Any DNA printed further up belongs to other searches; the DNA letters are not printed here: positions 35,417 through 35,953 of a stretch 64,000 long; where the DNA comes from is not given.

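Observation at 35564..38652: Five-gene ECF sigma / ZAS anti-sigma operon in which three secreted proteins share a triplicated ~65-aa C-terminal domain ending IW(I/V/L)E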

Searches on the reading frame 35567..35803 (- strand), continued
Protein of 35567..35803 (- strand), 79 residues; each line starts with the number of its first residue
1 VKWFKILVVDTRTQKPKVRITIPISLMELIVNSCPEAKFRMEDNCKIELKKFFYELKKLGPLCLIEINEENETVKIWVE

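Call 45: find_encoding_contigs(protein=P0183, flank=5000, max_places=1)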
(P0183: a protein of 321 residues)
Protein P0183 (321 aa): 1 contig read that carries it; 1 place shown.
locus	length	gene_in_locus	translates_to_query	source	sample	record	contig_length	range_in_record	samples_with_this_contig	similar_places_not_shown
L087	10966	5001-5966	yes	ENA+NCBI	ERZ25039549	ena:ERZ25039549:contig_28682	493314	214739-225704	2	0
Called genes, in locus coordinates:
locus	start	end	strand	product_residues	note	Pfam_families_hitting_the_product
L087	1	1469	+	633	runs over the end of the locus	PF00873:ACR_tran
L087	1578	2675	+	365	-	PF00873:ACR_tran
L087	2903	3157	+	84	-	-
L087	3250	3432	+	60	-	-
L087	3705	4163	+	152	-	PF08281:Sigma70_r4_2, PF04545:Sigma70_r4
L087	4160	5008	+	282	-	-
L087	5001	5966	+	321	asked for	-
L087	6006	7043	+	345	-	PF00288:GHMP_kinases_N, PF08544:GHMP_kinases_C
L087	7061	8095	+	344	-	PF22612:GH113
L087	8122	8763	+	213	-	-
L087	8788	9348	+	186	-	-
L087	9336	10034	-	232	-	PF01694:Rhomboid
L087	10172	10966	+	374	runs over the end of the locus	PF02445:NadA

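Call 46: find_encoding_contigs(protein=P0078, flank=5000, max_places=1)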
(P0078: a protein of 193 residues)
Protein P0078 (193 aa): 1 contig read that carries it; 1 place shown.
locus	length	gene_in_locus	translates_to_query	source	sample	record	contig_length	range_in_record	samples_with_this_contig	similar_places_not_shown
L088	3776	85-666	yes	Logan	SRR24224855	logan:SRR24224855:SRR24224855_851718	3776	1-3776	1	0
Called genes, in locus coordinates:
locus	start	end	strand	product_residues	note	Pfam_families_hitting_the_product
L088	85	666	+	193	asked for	-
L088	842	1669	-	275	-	PF14595:Thioredoxin_9 (weak), PF00085:Thioredoxin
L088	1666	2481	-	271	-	PF00085:Thioredoxin (weak)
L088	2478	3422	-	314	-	PF07291:MauE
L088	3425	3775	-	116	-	?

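Call 47: find_encoding_contigs(protein=P0149, flank=5000, max_places=2)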
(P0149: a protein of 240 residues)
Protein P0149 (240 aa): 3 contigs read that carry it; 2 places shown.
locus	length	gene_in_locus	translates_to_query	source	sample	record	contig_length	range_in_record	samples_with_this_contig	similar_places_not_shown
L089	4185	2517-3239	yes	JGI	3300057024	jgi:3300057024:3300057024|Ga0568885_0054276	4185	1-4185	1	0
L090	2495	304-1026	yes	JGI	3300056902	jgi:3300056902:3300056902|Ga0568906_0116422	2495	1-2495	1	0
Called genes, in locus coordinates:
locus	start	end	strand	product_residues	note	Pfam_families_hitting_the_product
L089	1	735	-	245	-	?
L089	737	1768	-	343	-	PF02568:ThiI, PF03054:tRNA_Me_trans, PF18297:NFACT-R_2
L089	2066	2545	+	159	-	PF22747:Zn_ribbon_DUF2089, PF09862:DUF2089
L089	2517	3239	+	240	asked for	PF22746:SHOCT-like_DUF2089-C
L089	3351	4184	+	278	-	?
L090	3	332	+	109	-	PF09862:DUF2089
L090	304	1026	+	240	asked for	PF22746:SHOCT-like_DUF2089-C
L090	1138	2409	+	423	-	PF00083:Sugar_tr (weak), PF13347:MFS_2 (weak), PF05977:MFS_3, PF07690:MFS_1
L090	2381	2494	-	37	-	?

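Call 48: find_encoding_contigs(protein=P0086, flank=5000, max_places=1)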
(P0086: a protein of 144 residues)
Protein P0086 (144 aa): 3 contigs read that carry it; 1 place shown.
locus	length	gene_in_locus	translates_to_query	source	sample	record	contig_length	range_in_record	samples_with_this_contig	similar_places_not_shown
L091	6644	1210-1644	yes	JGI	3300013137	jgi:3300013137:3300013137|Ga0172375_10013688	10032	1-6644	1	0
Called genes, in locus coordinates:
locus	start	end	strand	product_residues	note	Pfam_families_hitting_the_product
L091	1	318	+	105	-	?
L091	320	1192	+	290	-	PF13432:TPR_16 (weak), PF13646:HEAT_2 (weak)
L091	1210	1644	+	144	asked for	-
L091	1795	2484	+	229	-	PF00392:GntR, PF07729:FCD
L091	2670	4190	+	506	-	PF00221:Lyase_aromatic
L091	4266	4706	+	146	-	-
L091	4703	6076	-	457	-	PF07690:MFS_1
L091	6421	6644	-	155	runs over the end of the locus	PF00171:Aldedh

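Call 49: search_protein_families(library=pfam, proteins=[L085:5593-6150:+, L085:6326-6700:+, L085:6841-7074:+, L087:4160-5008:+, L087:3705-4163:+], max_evalue=0.1)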
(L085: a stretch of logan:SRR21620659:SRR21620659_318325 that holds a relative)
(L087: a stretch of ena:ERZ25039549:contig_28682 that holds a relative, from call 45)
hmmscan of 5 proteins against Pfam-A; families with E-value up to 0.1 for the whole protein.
L085:5593-6150:+ (185 aa): 1 family
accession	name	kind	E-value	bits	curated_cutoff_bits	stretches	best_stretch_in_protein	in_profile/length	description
PF20540.3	DUF6755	-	0.044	14.4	27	1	13-50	12-48/75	Family of unknown function (DUF6755)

L085:6326-6700:+ (124 aa): 0 families

L085:6841-7074:+ (78 aa): 1 family
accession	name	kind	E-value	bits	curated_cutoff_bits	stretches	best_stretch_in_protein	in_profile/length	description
PF00081.27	Sod_Fe_N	-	2.5e-24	86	27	1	5-78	4-73/82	Iron/manganese superoxide dismutases, alpha-hairpin domain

L087:4160-5008:+ (282 aa): 1 family
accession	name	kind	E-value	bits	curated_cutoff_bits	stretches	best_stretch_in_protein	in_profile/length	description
PF13490.11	zf-HC2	-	0.056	14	22.2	0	17-37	14-34/35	Putative zinc-finger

L087:3705-4163:+ (152 aa): 7 families
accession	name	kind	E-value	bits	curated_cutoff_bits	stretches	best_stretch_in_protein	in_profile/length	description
PF08281.18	Sigma70_r4_2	-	7e-17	61.3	25.7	1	85-136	2-53/54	Sigma-70, region 4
PF04545.22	Sigma70_r4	-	4.9e-13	48.8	24.1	1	93-138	4-49/50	Sigma-70, region 4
PF04542.20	Sigma70_r2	-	3.2e-05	24.1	24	1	14-48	33-69/71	Sigma-70 region 2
PF07638.17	Sigma70_ECF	-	4.1e-05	24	21.1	1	21-135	68-177/185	ECF sigma factor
PF04297.20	UPF0122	-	0.0088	16.7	22.7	1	96-135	20-59/101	Putative helix-turn-helix protein, YlxM / p13 like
PF16934.11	Mersacidin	-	0.042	14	27.6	1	107-122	5-20/34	Two-component Enterococcus faecalis cytolysin (EFC)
PF13384.12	HTH_23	-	0.089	13.1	24.6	0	101-132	8-40/50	Homeodomain-like domain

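Call 54: find_homologous_proteins(query=A5, max_evalue=0.001)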
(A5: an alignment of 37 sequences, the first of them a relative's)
Query A5 (37 sequences) (181 aa, profile of the alignment): 1913 proteins with E <= 0.001 among 8000 candidates; the best 120 are listed.
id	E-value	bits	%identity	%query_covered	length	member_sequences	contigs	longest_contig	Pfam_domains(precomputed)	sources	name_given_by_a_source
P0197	9.8e-59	216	25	97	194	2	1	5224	-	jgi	jgi:hypothetical protein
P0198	2.6e-58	214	31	99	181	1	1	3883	-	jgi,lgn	jgi:poly(3-hydroxybutyrate) depolymerase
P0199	1.7e-57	212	23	87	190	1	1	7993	-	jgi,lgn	jgi:hypothetical protein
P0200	2.0e-57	211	23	92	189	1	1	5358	-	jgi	-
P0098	2.2e-57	211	27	93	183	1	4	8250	-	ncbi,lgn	-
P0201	2.2e-57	211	28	100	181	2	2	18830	-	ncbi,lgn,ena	-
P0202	2.4e-57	211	28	99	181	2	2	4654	-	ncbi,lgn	-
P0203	3.4e-57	211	28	78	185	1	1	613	-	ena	-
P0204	5.5e-57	210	27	87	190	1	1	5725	-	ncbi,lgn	ncbi:MAG TPA: hypothetical protein VF720_05695 [Candidatus Eisenbacteria bacterium]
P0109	1.6e-56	209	26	96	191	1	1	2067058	-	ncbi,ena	-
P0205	2.0e-56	208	27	89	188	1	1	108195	-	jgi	jgi:hypothetical protein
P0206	2.2e-56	208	28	98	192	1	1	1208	-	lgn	-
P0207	6.4e-56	207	30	87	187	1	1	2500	-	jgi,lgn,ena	-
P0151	1.4e-55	205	27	87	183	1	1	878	-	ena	-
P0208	9.4e-55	203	25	97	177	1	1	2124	-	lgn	-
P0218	3.3e-53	198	27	90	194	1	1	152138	-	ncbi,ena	-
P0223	8.4e-53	196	25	93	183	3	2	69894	-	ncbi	-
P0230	2.2e-52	195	28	87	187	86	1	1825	-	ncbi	-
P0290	1.7e-50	189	27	96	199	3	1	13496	-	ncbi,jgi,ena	-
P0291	1.7e-50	189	27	78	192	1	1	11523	-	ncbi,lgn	-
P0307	2.3e-50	188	27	90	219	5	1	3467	-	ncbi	-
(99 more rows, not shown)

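Call 55: find_encoding_contigs(protein=P0109, flank=5000, max_places=1)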
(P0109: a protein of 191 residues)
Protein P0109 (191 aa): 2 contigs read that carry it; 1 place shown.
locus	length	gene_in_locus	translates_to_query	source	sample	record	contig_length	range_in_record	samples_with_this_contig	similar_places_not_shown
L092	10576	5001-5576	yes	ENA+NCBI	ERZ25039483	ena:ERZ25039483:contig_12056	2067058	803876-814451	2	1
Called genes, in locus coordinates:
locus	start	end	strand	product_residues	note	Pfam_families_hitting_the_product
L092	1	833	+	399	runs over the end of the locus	PF00155:Aminotran_1_2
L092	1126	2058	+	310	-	PF13229:Beta_helix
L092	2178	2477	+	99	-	-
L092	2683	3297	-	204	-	PF01661:Macro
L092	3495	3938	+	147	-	PF09424:YqeY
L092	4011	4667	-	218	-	-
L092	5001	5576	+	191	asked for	-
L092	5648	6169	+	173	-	-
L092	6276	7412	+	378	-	PF22612:GH113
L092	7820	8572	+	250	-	-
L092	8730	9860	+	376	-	PF01244:Peptidase_M19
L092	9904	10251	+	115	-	-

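Call 56: find_encoding_contigs(protein=P0218, flank=5000, max_places=1)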
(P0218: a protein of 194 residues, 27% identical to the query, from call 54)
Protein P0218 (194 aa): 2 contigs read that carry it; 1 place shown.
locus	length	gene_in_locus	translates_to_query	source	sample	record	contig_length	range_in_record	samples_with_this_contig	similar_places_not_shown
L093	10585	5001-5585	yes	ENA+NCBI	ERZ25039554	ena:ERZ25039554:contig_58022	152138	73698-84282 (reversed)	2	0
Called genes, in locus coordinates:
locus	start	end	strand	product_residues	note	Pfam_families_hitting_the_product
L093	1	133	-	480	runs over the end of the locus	PF00884:Sulfatase, PF01663:Phosphodiest (faint)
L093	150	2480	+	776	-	PF09586:YfhO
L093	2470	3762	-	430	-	-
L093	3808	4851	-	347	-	PF10518:TAT_signal (weak), PF00248:Aldo_ket_red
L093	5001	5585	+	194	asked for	-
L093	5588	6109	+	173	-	-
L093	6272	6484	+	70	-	-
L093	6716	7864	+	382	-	PF02746:MR_MLE_N (weak), PF13378:MR_MLE_C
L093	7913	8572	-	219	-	PF01370:Epimerase (weak)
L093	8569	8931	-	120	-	PF07238:PilZ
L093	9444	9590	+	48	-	-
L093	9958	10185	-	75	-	PF09720:Unstab_antitox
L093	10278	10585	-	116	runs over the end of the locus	-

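Call 57: find_encoding_contigs(protein=P0223, flank=5000, max_places=1)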
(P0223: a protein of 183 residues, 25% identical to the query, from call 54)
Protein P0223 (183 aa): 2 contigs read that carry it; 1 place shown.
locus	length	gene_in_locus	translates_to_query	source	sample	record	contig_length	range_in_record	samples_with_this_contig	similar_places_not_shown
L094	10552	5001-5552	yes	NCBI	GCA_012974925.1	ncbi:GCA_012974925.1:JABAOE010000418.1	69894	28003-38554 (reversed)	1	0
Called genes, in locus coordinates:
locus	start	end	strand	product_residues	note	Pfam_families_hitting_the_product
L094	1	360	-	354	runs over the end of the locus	-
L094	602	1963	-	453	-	PF00072:Response_reg, PF00158:Sigma54_activat, PF14532:Sigma54_activ_2, PF01078:Mg_chelatase (faint), PF07728:AAA_5, PF25601:AAA_lid_14, PF02954:HTH_8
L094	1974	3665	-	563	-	PF00672:HAMP, PF00512:HisKA, PF02518:HATPase_c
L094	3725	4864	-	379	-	-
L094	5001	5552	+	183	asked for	-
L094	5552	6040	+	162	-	-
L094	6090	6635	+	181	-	PF07719:TPR_2 (faint), PF13176:TPR_7 (faint), PF00515:TPR_1 (faint), PF13374:TPR_10 (faint), PF24885:TPR_NPHP3 (faint), PF13424:TPR_12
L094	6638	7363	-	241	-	-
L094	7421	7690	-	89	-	-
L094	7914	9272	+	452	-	PF01551:Peptidase_M23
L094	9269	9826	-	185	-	PF08534:Redoxin, PF00578:AhpC-TSA, PF00085:Thioredoxin (weak)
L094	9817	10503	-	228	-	PF02163:Peptidase_M50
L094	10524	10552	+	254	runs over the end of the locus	-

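Call 63: predict_structure(alignment_id=A5)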
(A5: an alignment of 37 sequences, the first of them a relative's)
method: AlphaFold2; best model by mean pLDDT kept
length: 181 residues; sequences in the alignment: 37
mean_pLDDT: 86.0   pTM: 0.73
mean pLDDT of the five models: 86.0, 85.3, 84.0, 84.0, 83.7
residues with pLDDT >= 90: 114; 70-90: 37; 50-70: 25; < 50: 5
segments of 3 or more residues with pLDDT < 50: 67-69
pLDDT, mean of each block of 10 residues (from residue 1): 69 66 95 93 95 78 50 65 90 95 97 97 96 94 82 92 96 96 96
secondary structure, 60 per line:
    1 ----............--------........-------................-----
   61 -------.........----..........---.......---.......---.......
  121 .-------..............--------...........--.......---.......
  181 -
elements in order: H5-16 E25-32 E40-45 H46-55 H68-76 H81-90 E94-100 E104-110 E114-121 E129-134 H135-142 H151-161 E164-170 E174-180

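Call 74: search_protein_families(library=ncbifam, alignment_id=A5, max_evalue=0.01)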
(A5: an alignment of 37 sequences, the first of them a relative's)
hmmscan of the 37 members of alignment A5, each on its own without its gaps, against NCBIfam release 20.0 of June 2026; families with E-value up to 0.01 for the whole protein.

A. member 1, P0044 (181 aa): 0 families

B. families by the number of members that match (of 37 scanned): 7 families
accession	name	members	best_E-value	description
NF010374.0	PRK13800.1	1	3.2e-05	fumarate reductase/succinate dehydrogenase flavoprotein subunit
NF041332.1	KDG_KDGal_kin_Halo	1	0.0036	bifunctional 2-dehydro-3-deoxygluconokinase/2-dehydro-3-deoxygalactonokinase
NF041551.1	YlcI_YnfO_N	1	0.0051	YlcI/YnfO family protein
NF004385.0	PRK05749.1-1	1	0.0053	lipid IV(A) 3-deoxy-D-manno-octulosonic acid transferase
NF052574.1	HisKinEspCMyxo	1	0.0076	serine histidine kinase EspC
NF000663.1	PRK00031.2-1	1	0.0093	LolA-like outer membrane lipoprotein chaperone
TIGR03319.1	RNase_Y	1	0.0096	ribonuclease Y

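Call 81: fold_search(model_id=the predicted structure, library=pdb)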
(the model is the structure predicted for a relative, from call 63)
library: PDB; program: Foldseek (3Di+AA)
matches with E <= 10: 546; with E <= 0.001: 0
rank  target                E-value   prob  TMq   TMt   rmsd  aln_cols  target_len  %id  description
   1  2it9_A                3.9e-02  0.80  0.20  0.26  11.4       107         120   10  Crystal structure of a protein with unknown function from DUF155 family (YP_292156.1) from Prochlorococcus sp. NATL2A  (released 2006-11-28)
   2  2it9_D                7.6e-02  0.66  0.20  0.26  11.3       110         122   10  Crystal structure of a protein with unknown function from DUF155 family (YP_292156.1) from Prochlorococcus sp. NATL2A  (released 2006-11-28)
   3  8vl3_MODEL_1_A        1.8e-01  0.47  0.17  0.28  13.3       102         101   16  Solution NMR structure of de novo designed protein F3 parent (released 2024-08-07)
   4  9e5c_5r               2.1e-01  0.30  0.17  0.28  15.4       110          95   14  Cryo-EM structure of 96 nm repeat of microtubule doublet from T. brucei flagellum (released 2025-03-12)
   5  2it9_B                2.4e-01  0.38  0.19  0.26  11.6       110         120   11  Crystal structure of a protein with unknown function from DUF155 family (YP_292156.1) from Prochlorococcus sp. NATL2A  (released 2006-11-28)
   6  8glv_AI               2.9e-01  0.25  0.16  0.26  16.0       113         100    8  96-nm repeat unit of doublet microtubules from Chlamydomonas reinhardtii flagella (released 2023-05-31)
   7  9eie_A                2.9e-01  0.21  0.19  0.21  14.9       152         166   16  Trypanosomatid-specific protein of unknown function (released 2025-02-26)
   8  2awa_A                3.0e-01  0.14  0.15  0.09  10.4       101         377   13  Crystal structure of DNA polymerase III, beta chain (EC 2.7.7.7) (np_344555.1) from STREPTOCOCCUS PNEUMONIAE TIGR4 at  (released 2005-09-20)
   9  9y6s_6A               3.2e-01  0.28  0.17  0.28  16.0       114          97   13  96-nm repeat of the Leishmania tarentolae doublet microtubule (released 2025-12-17)
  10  8ttt_A                3.4e-01  0.14  0.19  0.14  16.7       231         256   11  Structure of SNX27 FERM complexed with Fam21A repeat 15 (1124-1140) (released 2024-08-21)
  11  7ct1                  3.6e-01  0.11  0.18  0.13  18.0       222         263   13  Crystal structure of Snx27 FERM domain in complex with a DLF motif (released 2021-08-25)
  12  9y6s_5w               3.8e-01  0.25  0.18  0.26  16.4       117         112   13  96-nm repeat of the Leishmania tarentolae doublet microtubule (released 2025-12-17)
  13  2awa_B                3.8e-01  0.13  0.14  0.09  10.8       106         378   12  Crystal structure of DNA polymerase III, beta chain (EC 2.7.7.7) (np_344555.1) from STREPTOCOCCUS PNEUMONIAE TIGR4 at  (released 2005-09-20)
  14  2avt_A                4.0e-01  0.12  0.14  0.09   9.1       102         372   12  Crystal structure of the beta subunit from DNA polymerase of Streptococcus pyogenes (released 2006-01-24)
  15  9fqr_H1               4.5e-01  0.21  0.17  0.28  16.0       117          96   11  96-nm repeat of axonemal doublet microtubules from bovine sperm (released 2025-03-26)
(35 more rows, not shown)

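Call 83: list_cluster_members(proteins=[P0098, P0201, P0202, P0109, P0218, P0223, P0230, P0290, P0291, P0307])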
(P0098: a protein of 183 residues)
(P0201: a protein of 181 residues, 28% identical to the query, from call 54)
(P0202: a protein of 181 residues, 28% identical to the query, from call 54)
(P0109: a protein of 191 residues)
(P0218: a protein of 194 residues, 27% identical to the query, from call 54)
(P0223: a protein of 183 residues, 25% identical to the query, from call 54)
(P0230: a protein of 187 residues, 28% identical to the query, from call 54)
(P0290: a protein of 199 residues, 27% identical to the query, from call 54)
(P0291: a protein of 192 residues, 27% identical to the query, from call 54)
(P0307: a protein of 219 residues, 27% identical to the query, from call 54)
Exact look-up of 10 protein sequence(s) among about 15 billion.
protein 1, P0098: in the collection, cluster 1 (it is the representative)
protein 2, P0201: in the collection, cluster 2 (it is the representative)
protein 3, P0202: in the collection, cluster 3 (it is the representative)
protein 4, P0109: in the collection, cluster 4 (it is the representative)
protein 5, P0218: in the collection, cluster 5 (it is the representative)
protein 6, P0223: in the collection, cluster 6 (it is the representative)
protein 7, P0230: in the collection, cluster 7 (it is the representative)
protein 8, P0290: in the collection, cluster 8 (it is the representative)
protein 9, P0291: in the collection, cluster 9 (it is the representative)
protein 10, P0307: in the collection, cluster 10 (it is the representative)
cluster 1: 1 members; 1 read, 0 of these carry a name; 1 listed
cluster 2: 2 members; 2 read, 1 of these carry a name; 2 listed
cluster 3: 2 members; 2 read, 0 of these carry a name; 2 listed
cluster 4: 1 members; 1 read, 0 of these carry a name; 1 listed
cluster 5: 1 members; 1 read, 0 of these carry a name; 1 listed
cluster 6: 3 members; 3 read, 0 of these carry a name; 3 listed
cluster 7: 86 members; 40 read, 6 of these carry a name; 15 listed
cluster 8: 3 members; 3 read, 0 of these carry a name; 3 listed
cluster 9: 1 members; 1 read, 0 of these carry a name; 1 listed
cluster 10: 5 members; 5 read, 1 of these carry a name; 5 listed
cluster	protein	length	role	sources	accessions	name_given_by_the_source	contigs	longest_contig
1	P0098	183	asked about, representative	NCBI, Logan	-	-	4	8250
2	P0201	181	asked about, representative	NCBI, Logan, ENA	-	-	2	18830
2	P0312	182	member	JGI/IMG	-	hypothetical protein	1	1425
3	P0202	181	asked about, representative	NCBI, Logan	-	-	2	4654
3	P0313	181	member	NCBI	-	-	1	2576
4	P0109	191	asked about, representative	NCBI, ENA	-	-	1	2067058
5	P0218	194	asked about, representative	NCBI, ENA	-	-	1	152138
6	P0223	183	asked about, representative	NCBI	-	-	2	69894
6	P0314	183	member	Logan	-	-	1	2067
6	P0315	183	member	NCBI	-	-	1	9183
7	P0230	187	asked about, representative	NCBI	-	-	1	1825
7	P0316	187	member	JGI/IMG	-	hypothetical protein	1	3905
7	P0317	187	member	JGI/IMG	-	hypothetical protein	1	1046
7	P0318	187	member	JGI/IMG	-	hypothetical protein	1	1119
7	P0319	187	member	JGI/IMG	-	hypothetical protein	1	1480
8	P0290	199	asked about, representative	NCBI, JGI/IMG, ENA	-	-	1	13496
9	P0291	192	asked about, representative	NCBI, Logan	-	-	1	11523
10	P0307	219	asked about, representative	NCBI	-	-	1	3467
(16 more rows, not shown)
